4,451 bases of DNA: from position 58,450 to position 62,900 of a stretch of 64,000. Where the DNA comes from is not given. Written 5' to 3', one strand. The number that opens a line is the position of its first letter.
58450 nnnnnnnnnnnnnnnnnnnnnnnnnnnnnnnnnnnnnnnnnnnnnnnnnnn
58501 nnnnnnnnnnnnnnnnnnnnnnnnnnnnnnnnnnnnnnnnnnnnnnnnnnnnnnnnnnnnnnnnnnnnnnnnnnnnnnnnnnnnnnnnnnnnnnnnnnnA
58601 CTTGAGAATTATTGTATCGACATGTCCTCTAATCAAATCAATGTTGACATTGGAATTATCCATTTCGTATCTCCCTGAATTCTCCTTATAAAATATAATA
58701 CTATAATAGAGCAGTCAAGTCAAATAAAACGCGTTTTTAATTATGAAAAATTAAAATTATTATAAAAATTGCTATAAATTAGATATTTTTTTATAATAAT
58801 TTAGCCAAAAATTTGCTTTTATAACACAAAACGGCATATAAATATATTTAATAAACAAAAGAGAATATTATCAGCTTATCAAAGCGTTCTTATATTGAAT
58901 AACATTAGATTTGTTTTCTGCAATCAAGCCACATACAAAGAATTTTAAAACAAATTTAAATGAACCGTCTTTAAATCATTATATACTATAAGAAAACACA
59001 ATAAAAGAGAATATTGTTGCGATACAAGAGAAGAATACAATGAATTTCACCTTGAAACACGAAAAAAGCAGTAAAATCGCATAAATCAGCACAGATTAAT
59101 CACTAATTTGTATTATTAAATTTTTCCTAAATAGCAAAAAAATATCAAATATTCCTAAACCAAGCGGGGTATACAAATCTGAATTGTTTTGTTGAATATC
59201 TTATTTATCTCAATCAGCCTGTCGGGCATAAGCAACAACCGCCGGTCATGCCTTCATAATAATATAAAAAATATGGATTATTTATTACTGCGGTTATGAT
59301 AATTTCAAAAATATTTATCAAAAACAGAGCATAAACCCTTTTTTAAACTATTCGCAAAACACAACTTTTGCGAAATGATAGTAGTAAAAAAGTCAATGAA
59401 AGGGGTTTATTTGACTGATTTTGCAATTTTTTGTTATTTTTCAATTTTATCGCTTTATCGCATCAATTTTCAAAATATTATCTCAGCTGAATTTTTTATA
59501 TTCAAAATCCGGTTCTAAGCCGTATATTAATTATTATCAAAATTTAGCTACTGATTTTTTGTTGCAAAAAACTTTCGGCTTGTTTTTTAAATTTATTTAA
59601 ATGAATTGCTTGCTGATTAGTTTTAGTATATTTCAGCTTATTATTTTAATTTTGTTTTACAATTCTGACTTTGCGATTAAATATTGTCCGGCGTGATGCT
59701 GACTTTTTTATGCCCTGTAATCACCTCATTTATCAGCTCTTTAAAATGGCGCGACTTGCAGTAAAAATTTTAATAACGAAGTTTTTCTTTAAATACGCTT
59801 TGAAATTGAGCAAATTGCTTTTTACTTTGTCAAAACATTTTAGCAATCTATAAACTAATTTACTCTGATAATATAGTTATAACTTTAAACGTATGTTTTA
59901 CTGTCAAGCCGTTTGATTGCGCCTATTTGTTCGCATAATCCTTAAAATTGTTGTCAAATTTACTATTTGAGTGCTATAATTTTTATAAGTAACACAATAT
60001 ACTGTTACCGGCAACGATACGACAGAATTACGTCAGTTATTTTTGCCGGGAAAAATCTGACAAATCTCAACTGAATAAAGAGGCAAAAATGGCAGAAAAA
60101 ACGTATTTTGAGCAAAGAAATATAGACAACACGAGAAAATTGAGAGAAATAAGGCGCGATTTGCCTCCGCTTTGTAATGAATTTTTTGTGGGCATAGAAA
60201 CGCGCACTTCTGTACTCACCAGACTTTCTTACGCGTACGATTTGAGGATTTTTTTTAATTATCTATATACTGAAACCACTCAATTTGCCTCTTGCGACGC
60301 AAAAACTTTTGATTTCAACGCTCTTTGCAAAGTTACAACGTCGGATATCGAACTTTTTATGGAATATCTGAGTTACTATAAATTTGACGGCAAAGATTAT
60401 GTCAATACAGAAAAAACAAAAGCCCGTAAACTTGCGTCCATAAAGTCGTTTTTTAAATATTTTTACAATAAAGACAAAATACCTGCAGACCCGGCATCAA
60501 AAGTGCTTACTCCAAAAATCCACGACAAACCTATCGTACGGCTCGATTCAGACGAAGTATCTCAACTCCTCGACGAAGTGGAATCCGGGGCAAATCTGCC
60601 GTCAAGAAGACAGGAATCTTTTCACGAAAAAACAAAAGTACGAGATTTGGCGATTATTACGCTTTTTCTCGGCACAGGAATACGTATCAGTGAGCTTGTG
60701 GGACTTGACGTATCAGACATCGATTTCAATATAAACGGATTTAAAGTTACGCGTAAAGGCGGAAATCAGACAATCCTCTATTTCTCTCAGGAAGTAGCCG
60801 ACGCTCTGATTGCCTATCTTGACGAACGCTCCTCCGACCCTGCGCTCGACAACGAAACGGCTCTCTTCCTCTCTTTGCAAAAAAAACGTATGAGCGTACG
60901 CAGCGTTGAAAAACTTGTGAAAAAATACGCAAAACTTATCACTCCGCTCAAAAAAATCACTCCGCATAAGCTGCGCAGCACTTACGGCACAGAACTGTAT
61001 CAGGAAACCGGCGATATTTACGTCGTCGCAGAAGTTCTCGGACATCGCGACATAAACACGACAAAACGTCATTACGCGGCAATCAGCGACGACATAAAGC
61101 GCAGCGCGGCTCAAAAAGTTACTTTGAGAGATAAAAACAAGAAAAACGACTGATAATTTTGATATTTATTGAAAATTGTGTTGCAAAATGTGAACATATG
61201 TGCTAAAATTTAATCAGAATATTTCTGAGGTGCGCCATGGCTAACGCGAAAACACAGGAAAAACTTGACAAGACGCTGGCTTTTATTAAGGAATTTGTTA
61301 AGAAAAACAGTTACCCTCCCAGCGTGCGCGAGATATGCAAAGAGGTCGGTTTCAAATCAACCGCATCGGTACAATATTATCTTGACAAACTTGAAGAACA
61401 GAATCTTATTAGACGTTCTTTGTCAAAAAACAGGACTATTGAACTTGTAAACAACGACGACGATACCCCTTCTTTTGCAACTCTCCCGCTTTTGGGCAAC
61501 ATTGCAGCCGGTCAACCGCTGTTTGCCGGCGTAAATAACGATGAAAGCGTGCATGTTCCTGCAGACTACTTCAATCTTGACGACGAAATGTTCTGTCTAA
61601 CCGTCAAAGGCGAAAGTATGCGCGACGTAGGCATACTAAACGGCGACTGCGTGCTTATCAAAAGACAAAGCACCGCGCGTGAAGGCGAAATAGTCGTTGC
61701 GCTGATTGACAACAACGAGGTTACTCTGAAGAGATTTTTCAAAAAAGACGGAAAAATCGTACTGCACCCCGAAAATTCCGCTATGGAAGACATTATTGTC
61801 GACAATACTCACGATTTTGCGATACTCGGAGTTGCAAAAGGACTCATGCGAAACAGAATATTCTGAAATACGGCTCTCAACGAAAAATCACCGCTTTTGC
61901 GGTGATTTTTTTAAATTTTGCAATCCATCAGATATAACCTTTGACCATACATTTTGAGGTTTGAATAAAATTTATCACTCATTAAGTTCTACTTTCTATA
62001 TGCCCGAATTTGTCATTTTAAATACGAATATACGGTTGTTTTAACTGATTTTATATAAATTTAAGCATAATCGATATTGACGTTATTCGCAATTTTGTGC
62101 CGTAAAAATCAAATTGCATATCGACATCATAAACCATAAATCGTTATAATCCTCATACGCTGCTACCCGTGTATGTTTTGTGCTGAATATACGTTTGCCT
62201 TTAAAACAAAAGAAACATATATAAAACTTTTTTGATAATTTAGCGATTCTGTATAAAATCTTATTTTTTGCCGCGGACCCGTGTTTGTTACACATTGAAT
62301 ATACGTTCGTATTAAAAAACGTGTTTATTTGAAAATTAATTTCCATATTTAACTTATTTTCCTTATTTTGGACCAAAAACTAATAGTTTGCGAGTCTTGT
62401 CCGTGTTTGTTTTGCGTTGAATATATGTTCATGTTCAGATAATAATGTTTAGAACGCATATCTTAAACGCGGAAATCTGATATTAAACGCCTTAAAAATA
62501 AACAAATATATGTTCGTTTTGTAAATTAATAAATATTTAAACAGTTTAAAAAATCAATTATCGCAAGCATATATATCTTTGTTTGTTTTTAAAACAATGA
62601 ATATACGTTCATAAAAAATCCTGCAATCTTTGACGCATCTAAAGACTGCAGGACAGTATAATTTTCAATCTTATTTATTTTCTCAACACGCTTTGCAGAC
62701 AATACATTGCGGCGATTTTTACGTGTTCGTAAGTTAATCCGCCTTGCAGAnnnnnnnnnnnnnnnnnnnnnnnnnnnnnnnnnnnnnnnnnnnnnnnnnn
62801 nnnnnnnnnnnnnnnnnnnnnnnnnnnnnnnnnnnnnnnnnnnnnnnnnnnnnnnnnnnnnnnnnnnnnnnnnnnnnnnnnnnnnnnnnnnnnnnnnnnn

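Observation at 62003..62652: Array of five to six direct copies of a ~31-nt motif with a Cheo-box/ARG-box-like core in the non-coding tract downstream of lexA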

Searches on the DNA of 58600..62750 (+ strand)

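Call 14: search_rna_families(source=window, start=58600, end=62750, threshold=evalue, max_evalue=5)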
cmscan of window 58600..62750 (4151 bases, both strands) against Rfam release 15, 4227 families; matches with E-value up to 5: 5.
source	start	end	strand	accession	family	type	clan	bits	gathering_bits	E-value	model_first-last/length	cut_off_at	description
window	61857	61930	+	RF02621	BSnc120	Gene; sRNA;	-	26.3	114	0.0061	1-88/88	no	Brucella sRNA 120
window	61854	61912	+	RF00512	Leu_leader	Cis-reg; leader;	-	24.9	50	0.048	1-148/148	no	Leucine operon leader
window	59713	59749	-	RF01135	sR24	Gene; snRNA; snoRNA; CD-box;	-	17.2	36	2.1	1-55/55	no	Small nucleolar RNA sR24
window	62317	62356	+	RF02610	BSR0709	Gene; sRNA;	-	15.9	382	0.28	1-318/318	no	Brucella sRNA 0709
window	61827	61911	-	RF02825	LPR17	Gene; sRNA;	-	15.7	98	1.4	1-257/257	no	Legionella RNA 17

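Call 69: search_dna_similar(query=window:61900-62670:+, collection=phages, mode=distant, max_rows=5)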
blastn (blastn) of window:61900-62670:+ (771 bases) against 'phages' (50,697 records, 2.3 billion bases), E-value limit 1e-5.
No match.

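Call 70: search_dna_similar(query=window:61900-62670:+, collection=plasmids, mode=distant, max_rows=5)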
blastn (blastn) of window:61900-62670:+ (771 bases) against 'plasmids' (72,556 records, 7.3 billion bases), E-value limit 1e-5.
No match.
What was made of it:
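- Tried and rejected: Phage and plasmid searches gave no match (calls 69, 70).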

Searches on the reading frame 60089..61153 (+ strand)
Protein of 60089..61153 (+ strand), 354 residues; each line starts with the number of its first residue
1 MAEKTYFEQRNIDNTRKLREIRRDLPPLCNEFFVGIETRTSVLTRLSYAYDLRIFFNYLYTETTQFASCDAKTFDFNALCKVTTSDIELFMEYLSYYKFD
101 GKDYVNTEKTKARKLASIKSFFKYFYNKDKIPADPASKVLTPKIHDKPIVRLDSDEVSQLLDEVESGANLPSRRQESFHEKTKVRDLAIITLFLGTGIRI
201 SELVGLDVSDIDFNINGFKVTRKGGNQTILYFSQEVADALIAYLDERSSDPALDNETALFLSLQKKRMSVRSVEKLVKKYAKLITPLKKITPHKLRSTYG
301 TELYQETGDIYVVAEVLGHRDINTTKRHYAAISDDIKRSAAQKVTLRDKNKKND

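Call 10: search_protein_families(library=pfam, proteins=[window:60089-61153:+])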
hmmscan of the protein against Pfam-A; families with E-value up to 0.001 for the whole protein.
window:60089-61153:+ (354 aa): 2 families
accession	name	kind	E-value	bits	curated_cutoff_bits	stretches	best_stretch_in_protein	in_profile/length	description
PF00589.27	Phage_integrase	-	2.9e-35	122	27.1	1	151-333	2-169/172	Phage integrase family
PF02899.23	Phage_int_SAM_1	-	5.4e-06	27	22.3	0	36-126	10-80/83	Phage integrase, N-terminal SAM-like domain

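Call 13: search_protein_families(library=ncbifam, proteins=[window:60089-61153:+], max_evalue=0.00001)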
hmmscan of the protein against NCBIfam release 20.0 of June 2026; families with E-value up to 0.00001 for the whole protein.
window:60089-61153:+ (354 aa): 11 families
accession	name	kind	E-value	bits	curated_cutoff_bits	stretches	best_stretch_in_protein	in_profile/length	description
NF003462.0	PRK05084.1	equivalog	9.6e-55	185.7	267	2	169-344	181-356/360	tyrosine recombinase XerS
NF040815.2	recomb_XerA_Arch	equivalog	1.6e-50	172.1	220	1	40-337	12-260/263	site-specific tyrosine recombinase/integron integrase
TIGR02224.1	recomb_XerC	equivalog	1.1e-48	166.2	335.15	1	36-333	9-278/295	tyrosine recombinase XerC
TIGR02225.1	recomb_XerD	equivalog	3.2e-46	158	329.6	1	36-329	9-272/290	site-specific tyrosine recombinase XerD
NF001399.0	PRK00283.1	subfamily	1.4e-42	146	279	1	37-333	19-284/300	tyrosine recombinase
NF002331.0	PRK01287.1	subfamily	3.2e-22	79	371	1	80-326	70-307/365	site-specific tyrosine recombinase XerC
TIGR02249.1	integrase_gron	subfamily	9.7e-17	61.3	265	1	264-326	233-295/315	integron integrase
NF007371.0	PRK09871.1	subfamily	7.1e-16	58.3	222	1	177-333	19-176/198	tyrosine-type DNA invertase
NF007370.0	PRK09870.1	subfamily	3.5e-11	43.1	221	1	184-328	32-176/200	tyrosine-type DNA invertase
NF011946.0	PRK15417.1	equivalog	9.2e-09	34.9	435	0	273-327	257-311/337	integron integrase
NF002685.0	PRK02436.1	equivalog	1.4e-06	28.3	178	0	174-329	101-244/245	site-specific tyrosine recombinase XerD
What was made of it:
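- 60089..61153 (+): Xer-type tyrosine recombinase. The closest family is XerS, but the score is below the family cutoff. Calls 10 and 13 (XerS, 186 bits against a cutoff of 267).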

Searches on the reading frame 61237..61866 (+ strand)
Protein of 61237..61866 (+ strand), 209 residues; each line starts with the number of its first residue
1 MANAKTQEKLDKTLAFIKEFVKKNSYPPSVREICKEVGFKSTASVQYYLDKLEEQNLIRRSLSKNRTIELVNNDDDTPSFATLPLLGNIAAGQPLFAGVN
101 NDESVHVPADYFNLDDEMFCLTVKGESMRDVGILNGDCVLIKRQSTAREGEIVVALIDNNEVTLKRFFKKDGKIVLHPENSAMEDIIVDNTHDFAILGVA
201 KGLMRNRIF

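Call 10: search_protein_families(library=pfam, proteins=[window:61237-61866:+])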
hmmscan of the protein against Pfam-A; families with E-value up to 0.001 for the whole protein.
window:61237-61866:+ (209 aa): 3 families
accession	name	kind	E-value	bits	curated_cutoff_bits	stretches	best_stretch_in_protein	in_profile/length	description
PF00717.28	Peptidase_S24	-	6.8e-31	106.8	23.3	1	84-200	1-115/116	Peptidase S24-like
PF01726.22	LexA_DNA_bind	-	1.4e-13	50.9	23.7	1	12-67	10-65/65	LexA DNA binding domain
PF12802.13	MarR_2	-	0.00071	20.1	27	0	28-62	21-54/61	MarR family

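Call 11: find_encoding_contigs(protein=window:61237-61863:+, flank=10000, max_places=10)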
Protein window:61237-61863:+ (209 aa): 4 contigs read that carry it; 3 places shown.
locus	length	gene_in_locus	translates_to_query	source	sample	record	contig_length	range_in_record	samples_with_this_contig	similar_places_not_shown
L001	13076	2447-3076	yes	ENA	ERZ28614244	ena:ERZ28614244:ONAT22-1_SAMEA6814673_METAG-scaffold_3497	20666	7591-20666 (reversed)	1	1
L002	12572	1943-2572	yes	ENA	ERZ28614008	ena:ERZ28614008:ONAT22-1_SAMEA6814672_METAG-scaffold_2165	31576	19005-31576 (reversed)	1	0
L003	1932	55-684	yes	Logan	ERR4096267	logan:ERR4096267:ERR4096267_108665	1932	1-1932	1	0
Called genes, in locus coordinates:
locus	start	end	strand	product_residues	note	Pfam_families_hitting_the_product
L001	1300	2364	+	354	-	PF02899:Phage_int_SAM_1 (faint), PF00589:Phage_integrase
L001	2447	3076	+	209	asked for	PF01726:LexA_DNA_bind, PF00717:Peptidase_S24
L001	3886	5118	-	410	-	PF06838:Met_gamma_lyase, PF01053:Cys_Met_Meta_PP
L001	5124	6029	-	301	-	PF01745:IPT, PF13238:AAA_18 (faint), PF01715:IPPT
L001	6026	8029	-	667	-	PF02518:HATPase_c, PF13589:HATPase_c_3, PF01119:DNA_mis_repair, PF08676:MutL_C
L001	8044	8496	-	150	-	PF00488:MutS_V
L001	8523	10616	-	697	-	-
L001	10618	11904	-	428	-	PF00919:UPF0004, PF04055:Radical_SAM, PF01938:TRAM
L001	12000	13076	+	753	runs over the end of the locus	PF00912:Transgly, PF00905:Transpeptidase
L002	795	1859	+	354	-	PF02899:Phage_int_SAM_1 (faint), PF00589:Phage_integrase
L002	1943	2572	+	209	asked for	PF01726:LexA_DNA_bind, PF00717:Peptidase_S24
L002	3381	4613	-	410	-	PF06838:Met_gamma_lyase, PF01053:Cys_Met_Meta_PP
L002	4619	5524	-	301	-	PF01745:IPT (weak), PF13238:AAA_18 (faint), PF01715:IPPT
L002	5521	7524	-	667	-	PF02518:HATPase_c, PF13589:HATPase_c_3, PF01119:DNA_mis_repair, PF08676:MutL_C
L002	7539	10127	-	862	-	PF01624:MutS_I, PF05188:MutS_II, PF05192:MutS_III, PF05190:MutS_IV, PF00488:MutS_V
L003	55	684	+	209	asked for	PF01726:LexA_DNA_bind, PF00717:Peptidase_S24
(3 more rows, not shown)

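Call 13: search_protein_families(library=ncbifam, proteins=[window:61237-61866:+], max_evalue=0.00001)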
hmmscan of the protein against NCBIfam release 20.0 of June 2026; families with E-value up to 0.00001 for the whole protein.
window:61237-61866:+ (209 aa): 2 families
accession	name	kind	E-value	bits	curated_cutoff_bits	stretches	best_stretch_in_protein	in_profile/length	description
TIGR00498.1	lexA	equivalog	9.3e-55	185.4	110.95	1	11-206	9-201/203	transcriptional repressor LexA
NF007621.2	PRK10276.1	subfamily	8e-20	71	110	1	106-202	17-112/115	translesion error-prone DNA polymerase V autoproteolytic subunit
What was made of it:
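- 61237..61866 (+): lexA. Pfam LexA_DNA_bind plus Peptidase_S24; NCBIfam TIGR00498, 185 bits against a cutoff of 111 (calls 10, 13).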

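Call 57: find_homologous_proteins(query=window:61237-61863:+, max_evalue=1e-35)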
Query window:61237-61863:+ (209 aa): 3221 proteins with E <= 1e-35 among 4311 candidates; the best 120 are listed.
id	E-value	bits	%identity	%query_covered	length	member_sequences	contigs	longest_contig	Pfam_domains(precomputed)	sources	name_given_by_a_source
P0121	7.1e-126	435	93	100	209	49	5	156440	PF00717.29,PF01726.23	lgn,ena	-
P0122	1.6e-125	434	92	100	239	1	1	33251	PF00717.29,PF01726.23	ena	-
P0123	3.4e-125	433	94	100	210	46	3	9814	PF00717.29,PF01726.23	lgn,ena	-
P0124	4.3e-110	384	85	99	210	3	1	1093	PF00717.29,PF01726.23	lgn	-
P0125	3.6e-102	358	90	86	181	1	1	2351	PF00717.29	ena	-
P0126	1.1e-86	307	69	100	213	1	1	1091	PF00717.29,PF01726.23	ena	-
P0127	2.7e-86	306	69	100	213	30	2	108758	PF00717.29,PF01726.23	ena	-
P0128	1.5e-85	304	69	100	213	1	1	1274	PF00717.29,PF01726.23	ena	-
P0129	4.0e-85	302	69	100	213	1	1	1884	PF00717.29,PF01726.23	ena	-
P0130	1.3e-84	301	69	100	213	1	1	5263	PF00717.29,PF01726.23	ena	-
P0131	2.5e-82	293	93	68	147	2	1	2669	PF00717.29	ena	-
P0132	3.5e-79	283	65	99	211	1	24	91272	PF00717.29,PF01726.23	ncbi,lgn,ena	-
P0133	9.3e-79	281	64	99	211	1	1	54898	PF00717.29,PF01726.23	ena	-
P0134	1.8e-78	281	64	99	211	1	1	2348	PF00717.29,PF01726.23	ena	-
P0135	1.0e-77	278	63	100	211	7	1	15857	PF00717.29,PF01726.23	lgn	-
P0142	2.7e-72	260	61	99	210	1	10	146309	PF00717.29,PF01726.23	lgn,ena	-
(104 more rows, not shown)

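Call 58: find_encoding_contigs(protein=P0127, flank=6000, max_places=1)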
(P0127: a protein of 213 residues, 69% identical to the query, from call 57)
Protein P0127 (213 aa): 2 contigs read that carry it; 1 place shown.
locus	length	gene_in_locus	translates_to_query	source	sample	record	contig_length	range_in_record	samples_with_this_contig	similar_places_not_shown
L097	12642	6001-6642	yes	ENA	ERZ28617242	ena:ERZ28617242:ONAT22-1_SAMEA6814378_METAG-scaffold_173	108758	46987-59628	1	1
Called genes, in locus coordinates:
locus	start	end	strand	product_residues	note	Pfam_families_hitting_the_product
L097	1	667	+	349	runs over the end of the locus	PF09335:VTT_dom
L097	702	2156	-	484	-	PF03551:PadR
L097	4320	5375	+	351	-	PF00589:Phage_integrase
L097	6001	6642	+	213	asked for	PF01726:LexA_DNA_bind, PF00717:Peptidase_S24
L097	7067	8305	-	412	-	PF06838:Met_gamma_lyase, PF01053:Cys_Met_Meta_PP (weak)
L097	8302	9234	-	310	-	PF01745:IPT (weak), PF01715:IPPT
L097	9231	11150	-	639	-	PF02518:HATPase_c, PF13589:HATPase_c_3, PF01119:DNA_mis_repair, PF08676:MutL_C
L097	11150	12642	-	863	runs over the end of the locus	PF01624:MutS_I, PF05188:MutS_II, PF05192:MutS_III, PF05190:MutS_IV, PF00488:MutS_V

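Call 59: find_encoding_contigs(protein=P0133, flank=6000, max_places=1)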
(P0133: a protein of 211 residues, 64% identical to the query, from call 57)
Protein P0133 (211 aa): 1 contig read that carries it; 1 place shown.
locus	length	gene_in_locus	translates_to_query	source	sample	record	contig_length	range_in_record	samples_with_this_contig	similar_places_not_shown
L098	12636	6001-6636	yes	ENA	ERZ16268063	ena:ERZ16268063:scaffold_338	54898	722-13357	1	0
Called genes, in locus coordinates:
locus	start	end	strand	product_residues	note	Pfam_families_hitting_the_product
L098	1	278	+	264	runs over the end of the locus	PF03807:F420_oxidored, PF14748:P5CR_dimer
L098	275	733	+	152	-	PF00075:RNase_H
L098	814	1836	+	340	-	PF09335:VTT_dom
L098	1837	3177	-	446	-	PF03551:PadR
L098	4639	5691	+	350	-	PF00589:Phage_integrase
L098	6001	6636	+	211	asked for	PF01726:LexA_DNA_bind, PF00717:Peptidase_S24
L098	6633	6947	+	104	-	-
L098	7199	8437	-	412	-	PF06838:Met_gamma_lyase, PF01053:Cys_Met_Meta_PP (weak)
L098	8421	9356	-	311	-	PF01745:IPT (faint), PF01715:IPPT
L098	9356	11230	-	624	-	PF02518:HATPase_c, PF13589:HATPase_c_3, PF01119:DNA_mis_repair, PF08676:MutL_C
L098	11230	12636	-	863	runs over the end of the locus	PF01624:MutS_I, PF05188:MutS_II, PF05192:MutS_III, PF05190:MutS_IV, PF00488:MutS_V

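Call 60: find_encoding_contigs(protein=P0135, flank=6000, max_places=1)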
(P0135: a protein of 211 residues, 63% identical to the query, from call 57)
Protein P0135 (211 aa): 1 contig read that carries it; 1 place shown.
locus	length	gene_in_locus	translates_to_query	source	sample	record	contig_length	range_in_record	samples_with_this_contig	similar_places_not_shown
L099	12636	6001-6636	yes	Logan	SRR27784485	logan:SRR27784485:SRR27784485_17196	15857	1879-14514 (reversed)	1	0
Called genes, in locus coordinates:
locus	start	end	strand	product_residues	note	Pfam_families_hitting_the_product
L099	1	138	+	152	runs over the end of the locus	PF00075:RNase_H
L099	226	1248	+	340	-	PF09335:VTT_dom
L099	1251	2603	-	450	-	PF03551:PadR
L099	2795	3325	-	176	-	PF10881:DUF2726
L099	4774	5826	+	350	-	PF00589:Phage_integrase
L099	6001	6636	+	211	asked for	PF01726:LexA_DNA_bind, PF00717:Peptidase_S24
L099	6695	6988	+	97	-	-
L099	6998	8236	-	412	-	PF06838:Met_gamma_lyase, PF01053:Cys_Met_Meta_PP (weak)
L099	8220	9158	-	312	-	PF01715:IPPT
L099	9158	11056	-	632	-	PF02518:HATPase_c (weak), PF13589:HATPase_c_3, PF01119:DNA_mis_repair, PF08676:MutL_C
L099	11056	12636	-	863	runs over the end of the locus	PF01624:MutS_I, PF05188:MutS_II, PF05192:MutS_III, PF05190:MutS_IV, PF00488:MutS_V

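Call 61: find_encoding_contigs(protein=P0142, flank=6000, max_places=1)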
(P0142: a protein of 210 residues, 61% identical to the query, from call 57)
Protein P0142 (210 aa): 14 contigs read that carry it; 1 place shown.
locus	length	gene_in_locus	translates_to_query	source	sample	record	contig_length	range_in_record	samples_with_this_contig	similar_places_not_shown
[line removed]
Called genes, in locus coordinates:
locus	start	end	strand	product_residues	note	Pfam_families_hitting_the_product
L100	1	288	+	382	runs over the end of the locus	PF05580:Peptidase_S55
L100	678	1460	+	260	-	PF03807:F420_oxidored, PF14748:P5CR_dimer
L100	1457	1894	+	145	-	PF00075:RNase_H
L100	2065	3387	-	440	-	PF03551:PadR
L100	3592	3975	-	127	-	-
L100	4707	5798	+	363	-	PF02899:Phage_int_SAM_1 (faint), PF00589:Phage_integrase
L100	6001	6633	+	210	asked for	PF01726:LexA_DNA_bind, PF00717:Peptidase_S24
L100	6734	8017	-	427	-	PF01053:Cys_Met_Meta_PP, PF06838:Met_gamma_lyase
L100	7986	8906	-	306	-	PF01745:IPT (weak), PF01715:IPPT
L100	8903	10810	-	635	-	PF02518:HATPase_c, PF13589:HATPase_c_3, PF01119:DNA_mis_repair, PF08676:MutL_C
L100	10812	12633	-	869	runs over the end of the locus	PF01624:MutS_I, PF05188:MutS_II, PF05192:MutS_III, PF05190:MutS_IV, PF00488:MutS_V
